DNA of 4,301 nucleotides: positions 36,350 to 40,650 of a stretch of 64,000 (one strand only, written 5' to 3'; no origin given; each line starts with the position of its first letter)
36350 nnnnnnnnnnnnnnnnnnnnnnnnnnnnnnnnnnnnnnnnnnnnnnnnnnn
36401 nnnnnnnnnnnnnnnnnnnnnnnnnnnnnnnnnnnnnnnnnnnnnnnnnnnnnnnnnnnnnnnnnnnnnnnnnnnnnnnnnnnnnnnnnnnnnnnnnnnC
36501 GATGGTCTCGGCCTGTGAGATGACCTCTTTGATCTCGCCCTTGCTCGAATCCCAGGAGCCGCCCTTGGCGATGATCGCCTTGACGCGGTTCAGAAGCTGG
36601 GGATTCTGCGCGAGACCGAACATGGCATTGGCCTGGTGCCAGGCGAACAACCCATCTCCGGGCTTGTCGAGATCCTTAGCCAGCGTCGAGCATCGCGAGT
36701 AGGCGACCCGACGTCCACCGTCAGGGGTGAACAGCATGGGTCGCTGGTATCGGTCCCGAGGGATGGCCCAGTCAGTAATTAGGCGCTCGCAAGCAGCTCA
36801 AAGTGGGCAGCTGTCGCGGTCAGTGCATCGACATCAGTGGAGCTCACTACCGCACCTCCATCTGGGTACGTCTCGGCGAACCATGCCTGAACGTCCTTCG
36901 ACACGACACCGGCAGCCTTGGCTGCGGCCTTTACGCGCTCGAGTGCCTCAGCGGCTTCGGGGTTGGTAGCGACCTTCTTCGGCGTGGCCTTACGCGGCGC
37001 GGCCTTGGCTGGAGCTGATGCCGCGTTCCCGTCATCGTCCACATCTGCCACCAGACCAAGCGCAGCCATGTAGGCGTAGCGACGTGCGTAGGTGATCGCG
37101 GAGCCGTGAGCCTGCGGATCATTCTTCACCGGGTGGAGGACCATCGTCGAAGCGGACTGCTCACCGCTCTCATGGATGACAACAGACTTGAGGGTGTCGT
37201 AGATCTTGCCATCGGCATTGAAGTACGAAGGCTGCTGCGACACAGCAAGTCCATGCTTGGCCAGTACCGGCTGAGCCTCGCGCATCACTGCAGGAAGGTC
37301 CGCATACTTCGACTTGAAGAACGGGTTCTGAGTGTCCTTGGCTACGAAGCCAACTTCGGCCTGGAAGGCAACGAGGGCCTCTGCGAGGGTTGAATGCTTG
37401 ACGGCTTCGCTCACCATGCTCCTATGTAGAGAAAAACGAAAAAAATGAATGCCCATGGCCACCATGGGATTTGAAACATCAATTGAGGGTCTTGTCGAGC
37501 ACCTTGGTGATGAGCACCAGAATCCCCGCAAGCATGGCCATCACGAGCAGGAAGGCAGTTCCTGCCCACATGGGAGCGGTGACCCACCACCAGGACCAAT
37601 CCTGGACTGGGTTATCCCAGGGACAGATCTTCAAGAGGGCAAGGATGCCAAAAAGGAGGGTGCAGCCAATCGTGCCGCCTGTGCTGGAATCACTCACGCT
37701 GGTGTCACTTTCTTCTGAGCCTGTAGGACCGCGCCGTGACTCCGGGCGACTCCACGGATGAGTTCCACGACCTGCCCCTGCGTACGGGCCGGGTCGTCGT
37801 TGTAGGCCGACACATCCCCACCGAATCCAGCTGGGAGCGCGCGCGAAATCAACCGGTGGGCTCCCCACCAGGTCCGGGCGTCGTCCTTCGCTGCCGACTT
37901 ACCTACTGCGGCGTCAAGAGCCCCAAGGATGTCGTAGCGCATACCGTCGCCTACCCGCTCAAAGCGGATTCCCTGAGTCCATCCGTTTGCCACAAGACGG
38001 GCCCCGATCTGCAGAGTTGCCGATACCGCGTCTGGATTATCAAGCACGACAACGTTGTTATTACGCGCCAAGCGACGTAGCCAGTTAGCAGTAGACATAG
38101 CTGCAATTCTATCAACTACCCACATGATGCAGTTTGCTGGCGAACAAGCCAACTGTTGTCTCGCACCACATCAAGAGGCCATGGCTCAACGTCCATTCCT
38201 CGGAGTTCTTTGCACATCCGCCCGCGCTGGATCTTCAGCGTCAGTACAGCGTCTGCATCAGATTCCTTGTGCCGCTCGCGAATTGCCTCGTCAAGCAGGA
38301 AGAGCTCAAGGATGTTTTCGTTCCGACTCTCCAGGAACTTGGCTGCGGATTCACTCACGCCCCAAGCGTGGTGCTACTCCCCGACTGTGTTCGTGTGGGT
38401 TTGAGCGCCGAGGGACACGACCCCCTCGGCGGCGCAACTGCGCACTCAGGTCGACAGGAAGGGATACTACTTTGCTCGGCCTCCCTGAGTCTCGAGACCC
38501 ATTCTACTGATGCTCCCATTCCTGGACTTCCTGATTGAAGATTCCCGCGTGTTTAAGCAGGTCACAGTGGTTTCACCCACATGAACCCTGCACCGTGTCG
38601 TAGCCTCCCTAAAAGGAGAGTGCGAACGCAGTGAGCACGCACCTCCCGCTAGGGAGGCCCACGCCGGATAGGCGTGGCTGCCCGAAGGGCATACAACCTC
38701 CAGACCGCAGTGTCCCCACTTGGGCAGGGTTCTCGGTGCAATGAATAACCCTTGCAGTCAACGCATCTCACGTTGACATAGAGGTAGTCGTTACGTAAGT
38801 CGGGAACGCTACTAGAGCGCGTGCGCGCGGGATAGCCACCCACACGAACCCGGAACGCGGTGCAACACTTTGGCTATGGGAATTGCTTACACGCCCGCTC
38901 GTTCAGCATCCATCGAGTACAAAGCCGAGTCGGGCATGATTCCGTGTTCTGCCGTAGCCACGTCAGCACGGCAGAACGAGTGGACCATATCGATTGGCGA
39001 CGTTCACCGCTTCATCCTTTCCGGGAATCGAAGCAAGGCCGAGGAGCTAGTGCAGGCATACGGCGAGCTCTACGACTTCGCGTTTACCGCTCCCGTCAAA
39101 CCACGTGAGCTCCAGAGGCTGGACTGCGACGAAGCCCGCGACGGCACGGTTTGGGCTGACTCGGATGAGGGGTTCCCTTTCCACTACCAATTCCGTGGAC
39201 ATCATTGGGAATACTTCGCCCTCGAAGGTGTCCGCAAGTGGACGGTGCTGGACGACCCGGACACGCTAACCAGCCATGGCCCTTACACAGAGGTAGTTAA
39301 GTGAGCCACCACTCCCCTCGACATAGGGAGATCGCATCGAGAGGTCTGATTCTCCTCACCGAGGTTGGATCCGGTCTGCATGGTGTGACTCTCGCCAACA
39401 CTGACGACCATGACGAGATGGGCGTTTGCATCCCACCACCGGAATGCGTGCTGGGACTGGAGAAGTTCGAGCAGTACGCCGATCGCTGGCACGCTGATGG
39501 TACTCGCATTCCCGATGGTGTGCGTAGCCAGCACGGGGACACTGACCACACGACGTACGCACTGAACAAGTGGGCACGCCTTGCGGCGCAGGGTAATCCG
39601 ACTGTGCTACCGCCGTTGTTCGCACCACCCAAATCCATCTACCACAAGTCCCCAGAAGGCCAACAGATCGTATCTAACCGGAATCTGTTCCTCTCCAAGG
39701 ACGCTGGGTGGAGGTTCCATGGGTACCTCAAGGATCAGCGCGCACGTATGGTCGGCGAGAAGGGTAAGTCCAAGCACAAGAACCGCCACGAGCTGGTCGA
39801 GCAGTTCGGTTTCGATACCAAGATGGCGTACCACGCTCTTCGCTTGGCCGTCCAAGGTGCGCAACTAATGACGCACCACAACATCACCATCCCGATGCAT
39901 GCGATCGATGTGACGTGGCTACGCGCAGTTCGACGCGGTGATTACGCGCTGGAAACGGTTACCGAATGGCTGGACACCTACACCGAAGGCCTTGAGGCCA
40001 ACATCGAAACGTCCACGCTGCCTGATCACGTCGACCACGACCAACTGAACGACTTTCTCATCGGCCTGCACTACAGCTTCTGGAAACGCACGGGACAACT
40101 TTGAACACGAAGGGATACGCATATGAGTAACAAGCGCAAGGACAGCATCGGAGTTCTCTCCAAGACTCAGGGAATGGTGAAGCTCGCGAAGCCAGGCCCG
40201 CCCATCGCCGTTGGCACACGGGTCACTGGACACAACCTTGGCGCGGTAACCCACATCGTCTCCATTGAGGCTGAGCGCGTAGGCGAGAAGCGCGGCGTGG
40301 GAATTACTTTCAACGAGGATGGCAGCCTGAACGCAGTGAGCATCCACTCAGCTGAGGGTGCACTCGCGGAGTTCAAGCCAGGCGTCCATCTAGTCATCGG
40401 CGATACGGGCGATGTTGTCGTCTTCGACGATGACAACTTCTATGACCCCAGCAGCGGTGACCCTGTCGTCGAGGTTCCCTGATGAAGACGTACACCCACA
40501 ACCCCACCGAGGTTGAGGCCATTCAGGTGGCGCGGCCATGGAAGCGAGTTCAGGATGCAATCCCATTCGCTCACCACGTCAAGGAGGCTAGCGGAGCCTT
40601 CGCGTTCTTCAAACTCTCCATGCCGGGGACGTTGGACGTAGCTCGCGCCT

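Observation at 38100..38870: Gene-poor divergent control region between the leftward metabolism block and the rightward operon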

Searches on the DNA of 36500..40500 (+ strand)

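Call 4: search_dna_similar(query=window:36500-40500:+, collection=phages, mode=near, max_rows=30)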
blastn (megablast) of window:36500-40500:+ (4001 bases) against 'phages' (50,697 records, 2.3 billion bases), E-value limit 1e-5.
Records with a match: 3; places in all: 3; records where one place covers at least 80% of the query: 3.
Best place of each record, by identity: 80-90% 1; 60-80% 2.
By first word of the organism name: Mycobacterium 3.
By host as written in the record: Mycobacterium abscessus T49 1; Mycobacterium abscessus GD86 1; Mycobacterium abscessus GD54 1.
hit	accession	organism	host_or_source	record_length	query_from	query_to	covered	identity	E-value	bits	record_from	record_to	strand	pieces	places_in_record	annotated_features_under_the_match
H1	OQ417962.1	Mycobacterium phage prophiT49-2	Mycobacterium abscessus T49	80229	1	4001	100%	79.7%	0e+0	2832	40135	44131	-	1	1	63: nucleotidyltransferase | 68: ssDNA binding protein, ERF family | 66: hypothetical protein | 64: hypothetical protein | 62: hypothetical protein | and 4 other names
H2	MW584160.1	Mycobacterium phage prophi86-1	Mycobacterium abscessus GD86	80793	1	4001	100%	79.2%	0e+0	2721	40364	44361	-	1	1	65: nucleotidyltransferase | 70: ERF family ssDNA binding protein | 68: hypothetical protein | 66: hypothetical protein | 64: hypothetical protein | and 4 other names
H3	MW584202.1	Mycobacterium phage prophiGD54-2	Mycobacterium abscessus GD54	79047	1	3994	91%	83.4%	0e+0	3364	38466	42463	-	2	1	55: nucleotidyltransferase | 60: ERF family ssDNA binding protein | 56: hypothetical protein | 58: hypothetical protein | 54: hypothetical protein | and 4 other names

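Call 7: get_annotated_region(hit=H3, flank=4000)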
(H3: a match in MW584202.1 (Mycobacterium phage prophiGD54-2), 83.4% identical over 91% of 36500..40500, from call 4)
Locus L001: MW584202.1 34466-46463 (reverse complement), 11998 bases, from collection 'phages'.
description: Mycobacterium phage prophiGD54-2, complete genome.
organism: Mycobacterium phage prophiGD54-2 (NCBI taxid 2813270)
taxonomy: Viruses; Duplodnaviria; Heunggongvirae; Uroviricota; Caudoviricetes; Vilmaviridae; Mclasvirinae
host: Mycobacterium abscessus GD54; source: -; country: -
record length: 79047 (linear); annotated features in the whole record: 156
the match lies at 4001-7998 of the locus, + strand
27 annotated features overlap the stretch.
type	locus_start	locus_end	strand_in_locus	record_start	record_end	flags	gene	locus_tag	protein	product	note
CDS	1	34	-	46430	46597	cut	72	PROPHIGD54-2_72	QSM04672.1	hypothetical protein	-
CDS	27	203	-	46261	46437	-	71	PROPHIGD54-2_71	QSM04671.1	hypothetical protein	-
CDS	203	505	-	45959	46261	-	70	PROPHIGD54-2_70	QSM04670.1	hypothetical protein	-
CDS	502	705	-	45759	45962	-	69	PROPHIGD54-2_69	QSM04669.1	hypothetical protein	-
CDS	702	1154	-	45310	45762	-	68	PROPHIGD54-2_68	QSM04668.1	hypothetical protein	-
CDS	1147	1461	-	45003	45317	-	67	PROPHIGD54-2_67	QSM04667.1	hypothetical protein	-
CDS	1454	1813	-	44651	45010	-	66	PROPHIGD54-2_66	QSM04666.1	hypothetical protein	-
CDS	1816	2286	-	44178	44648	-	65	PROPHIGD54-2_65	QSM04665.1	hypothetical protein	-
CDS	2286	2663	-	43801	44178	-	64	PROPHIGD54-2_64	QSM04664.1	hypothetical protein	-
CDS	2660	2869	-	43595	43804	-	63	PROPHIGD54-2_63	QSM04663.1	hypothetical protein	-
CDS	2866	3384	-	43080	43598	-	62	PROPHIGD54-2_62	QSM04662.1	ClpP-like protease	-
CDS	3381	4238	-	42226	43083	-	61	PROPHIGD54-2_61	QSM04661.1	Cas4 family exonuclease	-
CDS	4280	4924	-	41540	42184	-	60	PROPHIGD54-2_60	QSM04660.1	ERF family ssDNA binding protein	-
CDS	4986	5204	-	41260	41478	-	59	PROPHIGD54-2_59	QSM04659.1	membrane protein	-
CDS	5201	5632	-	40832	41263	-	58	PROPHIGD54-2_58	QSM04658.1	hypothetical protein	-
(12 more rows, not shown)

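Call 8: get_annotated_region(hit=H1, flank=4000)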
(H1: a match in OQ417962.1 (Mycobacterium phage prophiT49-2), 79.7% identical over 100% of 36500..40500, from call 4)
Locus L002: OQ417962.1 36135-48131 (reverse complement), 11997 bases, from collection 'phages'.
description: Mycobacterium phage prophiT49-2, complete genome.
organism: Mycobacterium phage prophiT49-2 (NCBI taxid 3032460)
taxonomy: Viruses; Duplodnaviria; Heunggongvirae; Uroviricota; Caudoviricetes; Vilmaviridae; Mclasvirinae
host: Mycobacterium abscessus T49; source: -; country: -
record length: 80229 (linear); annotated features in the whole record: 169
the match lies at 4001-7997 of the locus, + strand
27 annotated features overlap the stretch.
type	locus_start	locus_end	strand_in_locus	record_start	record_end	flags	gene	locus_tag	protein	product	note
CDS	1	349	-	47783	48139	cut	80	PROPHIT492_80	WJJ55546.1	HNH endonuclease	-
CDS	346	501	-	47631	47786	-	79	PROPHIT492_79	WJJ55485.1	hypothetical protein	-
CDS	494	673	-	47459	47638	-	78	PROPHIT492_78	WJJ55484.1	hypothetical protein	-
CDS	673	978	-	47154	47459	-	77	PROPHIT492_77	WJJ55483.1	hypothetical protein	-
CDS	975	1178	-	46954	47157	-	76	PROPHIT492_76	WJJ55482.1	hypothetical protein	-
CDS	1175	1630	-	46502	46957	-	75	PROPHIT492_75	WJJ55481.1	hypothetical protein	-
CDS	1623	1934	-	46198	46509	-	74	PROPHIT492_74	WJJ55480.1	hypothetical protein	-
CDS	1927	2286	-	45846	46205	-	73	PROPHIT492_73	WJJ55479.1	hypothetical protein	-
CDS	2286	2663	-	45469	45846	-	72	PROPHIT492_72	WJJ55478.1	hypothetical protein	-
CDS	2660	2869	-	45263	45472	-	71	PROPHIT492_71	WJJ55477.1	hypothetical protein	-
CDS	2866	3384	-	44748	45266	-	70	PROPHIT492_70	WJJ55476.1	ClpP-like protease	-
CDS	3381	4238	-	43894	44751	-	69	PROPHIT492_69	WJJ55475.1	Cas4 family exonuclease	-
CDS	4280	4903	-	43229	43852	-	68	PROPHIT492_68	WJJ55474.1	ssDNA binding protein, ERF family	-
CDS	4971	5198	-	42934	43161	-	67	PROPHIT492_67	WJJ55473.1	membrane protein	-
CDS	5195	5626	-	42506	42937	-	66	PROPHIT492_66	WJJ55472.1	hypothetical protein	-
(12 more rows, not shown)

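Call 12: search_dna_similar(query=window:38000-39000:+, collection=phages, mode=distant, max_rows=40)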
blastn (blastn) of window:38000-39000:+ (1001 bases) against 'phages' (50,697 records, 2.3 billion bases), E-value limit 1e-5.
Records with a match: 3; places in all: 3; records where one place covers at least 80% of the query: 3.
Best place of each record, by identity: 80-90% 3.
By first word of the organism name: Mycobacterium 3.
By host as written in the record: Mycobacterium abscessus T49 1; Mycobacterium abscessus GD86 1; Mycobacterium abscessus GD54 1.
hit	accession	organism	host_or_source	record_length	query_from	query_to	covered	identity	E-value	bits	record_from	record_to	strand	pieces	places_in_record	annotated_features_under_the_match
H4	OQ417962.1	Mycobacterium phage prophiT49-2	Mycobacterium abscessus T49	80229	2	984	98%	81.2%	0e+0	914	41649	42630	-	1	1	65: hypothetical protein | 66: hypothetical protein | 64: hypothetical protein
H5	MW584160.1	Mycobacterium phage prophi86-1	Mycobacterium abscessus GD86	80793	2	984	98%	80.7%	0e+0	890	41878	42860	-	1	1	67: hypothetical protein | 68: hypothetical protein | 66: hypothetical protein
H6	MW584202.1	Mycobacterium phage prophiGD54-2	Mycobacterium abscessus GD54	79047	6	920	91%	85.4%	0e+0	1034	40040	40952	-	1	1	57: hypothetical protein | 58: hypothetical protein | 56: hypothetical protein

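Call 14: get_annotated_region(hit=H2, flank=4000)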
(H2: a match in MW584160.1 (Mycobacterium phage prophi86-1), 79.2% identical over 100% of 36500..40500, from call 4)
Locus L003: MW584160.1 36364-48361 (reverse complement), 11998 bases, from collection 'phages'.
description: Mycobacterium phage prophi86-1, complete genome.
organism: Mycobacterium phage prophi86-1 (NCBI taxid 2813222)
taxonomy: Viruses; Duplodnaviria; Heunggongvirae; Uroviricota; Caudoviricetes; Vilmaviridae; Mclasvirinae
host: Mycobacterium abscessus GD86; source: -; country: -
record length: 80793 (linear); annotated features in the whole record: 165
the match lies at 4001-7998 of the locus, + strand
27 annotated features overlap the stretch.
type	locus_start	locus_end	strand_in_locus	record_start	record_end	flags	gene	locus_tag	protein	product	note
CDS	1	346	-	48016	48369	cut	82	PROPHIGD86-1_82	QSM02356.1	HNH endonuclease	-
CDS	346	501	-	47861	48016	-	81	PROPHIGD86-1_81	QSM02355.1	hypothetical protein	-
CDS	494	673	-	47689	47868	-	80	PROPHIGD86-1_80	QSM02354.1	hypothetical protein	-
CDS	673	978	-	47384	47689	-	79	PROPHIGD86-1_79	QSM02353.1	hypothetical protein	-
CDS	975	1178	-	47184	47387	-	78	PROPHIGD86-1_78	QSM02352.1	hypothetical protein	-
CDS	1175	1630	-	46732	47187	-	77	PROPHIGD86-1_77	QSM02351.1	hypothetical protein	-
CDS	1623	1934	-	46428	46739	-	76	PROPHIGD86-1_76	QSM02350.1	hypothetical protein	-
CDS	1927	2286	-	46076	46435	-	75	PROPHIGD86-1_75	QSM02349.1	hypothetical protein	-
CDS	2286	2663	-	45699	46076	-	74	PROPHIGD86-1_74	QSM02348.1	hypothetical protein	-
CDS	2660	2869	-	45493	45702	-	73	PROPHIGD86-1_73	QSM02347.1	hypothetical protein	-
CDS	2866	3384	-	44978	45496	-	72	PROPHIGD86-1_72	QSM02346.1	ClpP-like protease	-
CDS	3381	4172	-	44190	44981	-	71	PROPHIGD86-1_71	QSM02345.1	Cas4 family exonuclease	-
CDS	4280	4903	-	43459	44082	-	70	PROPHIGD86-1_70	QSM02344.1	ERF family ssDNA binding protein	-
CDS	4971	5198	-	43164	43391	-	69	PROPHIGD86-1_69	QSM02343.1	membrane protein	-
CDS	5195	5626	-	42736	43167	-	68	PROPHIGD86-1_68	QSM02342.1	hypothetical protein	-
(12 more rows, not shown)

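Call 25: search_rna_families(source=window, start=38300, end=38950, threshold=evalue, max_evalue=10)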
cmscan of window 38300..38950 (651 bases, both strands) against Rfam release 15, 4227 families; matches with E-value up to 10: 0.
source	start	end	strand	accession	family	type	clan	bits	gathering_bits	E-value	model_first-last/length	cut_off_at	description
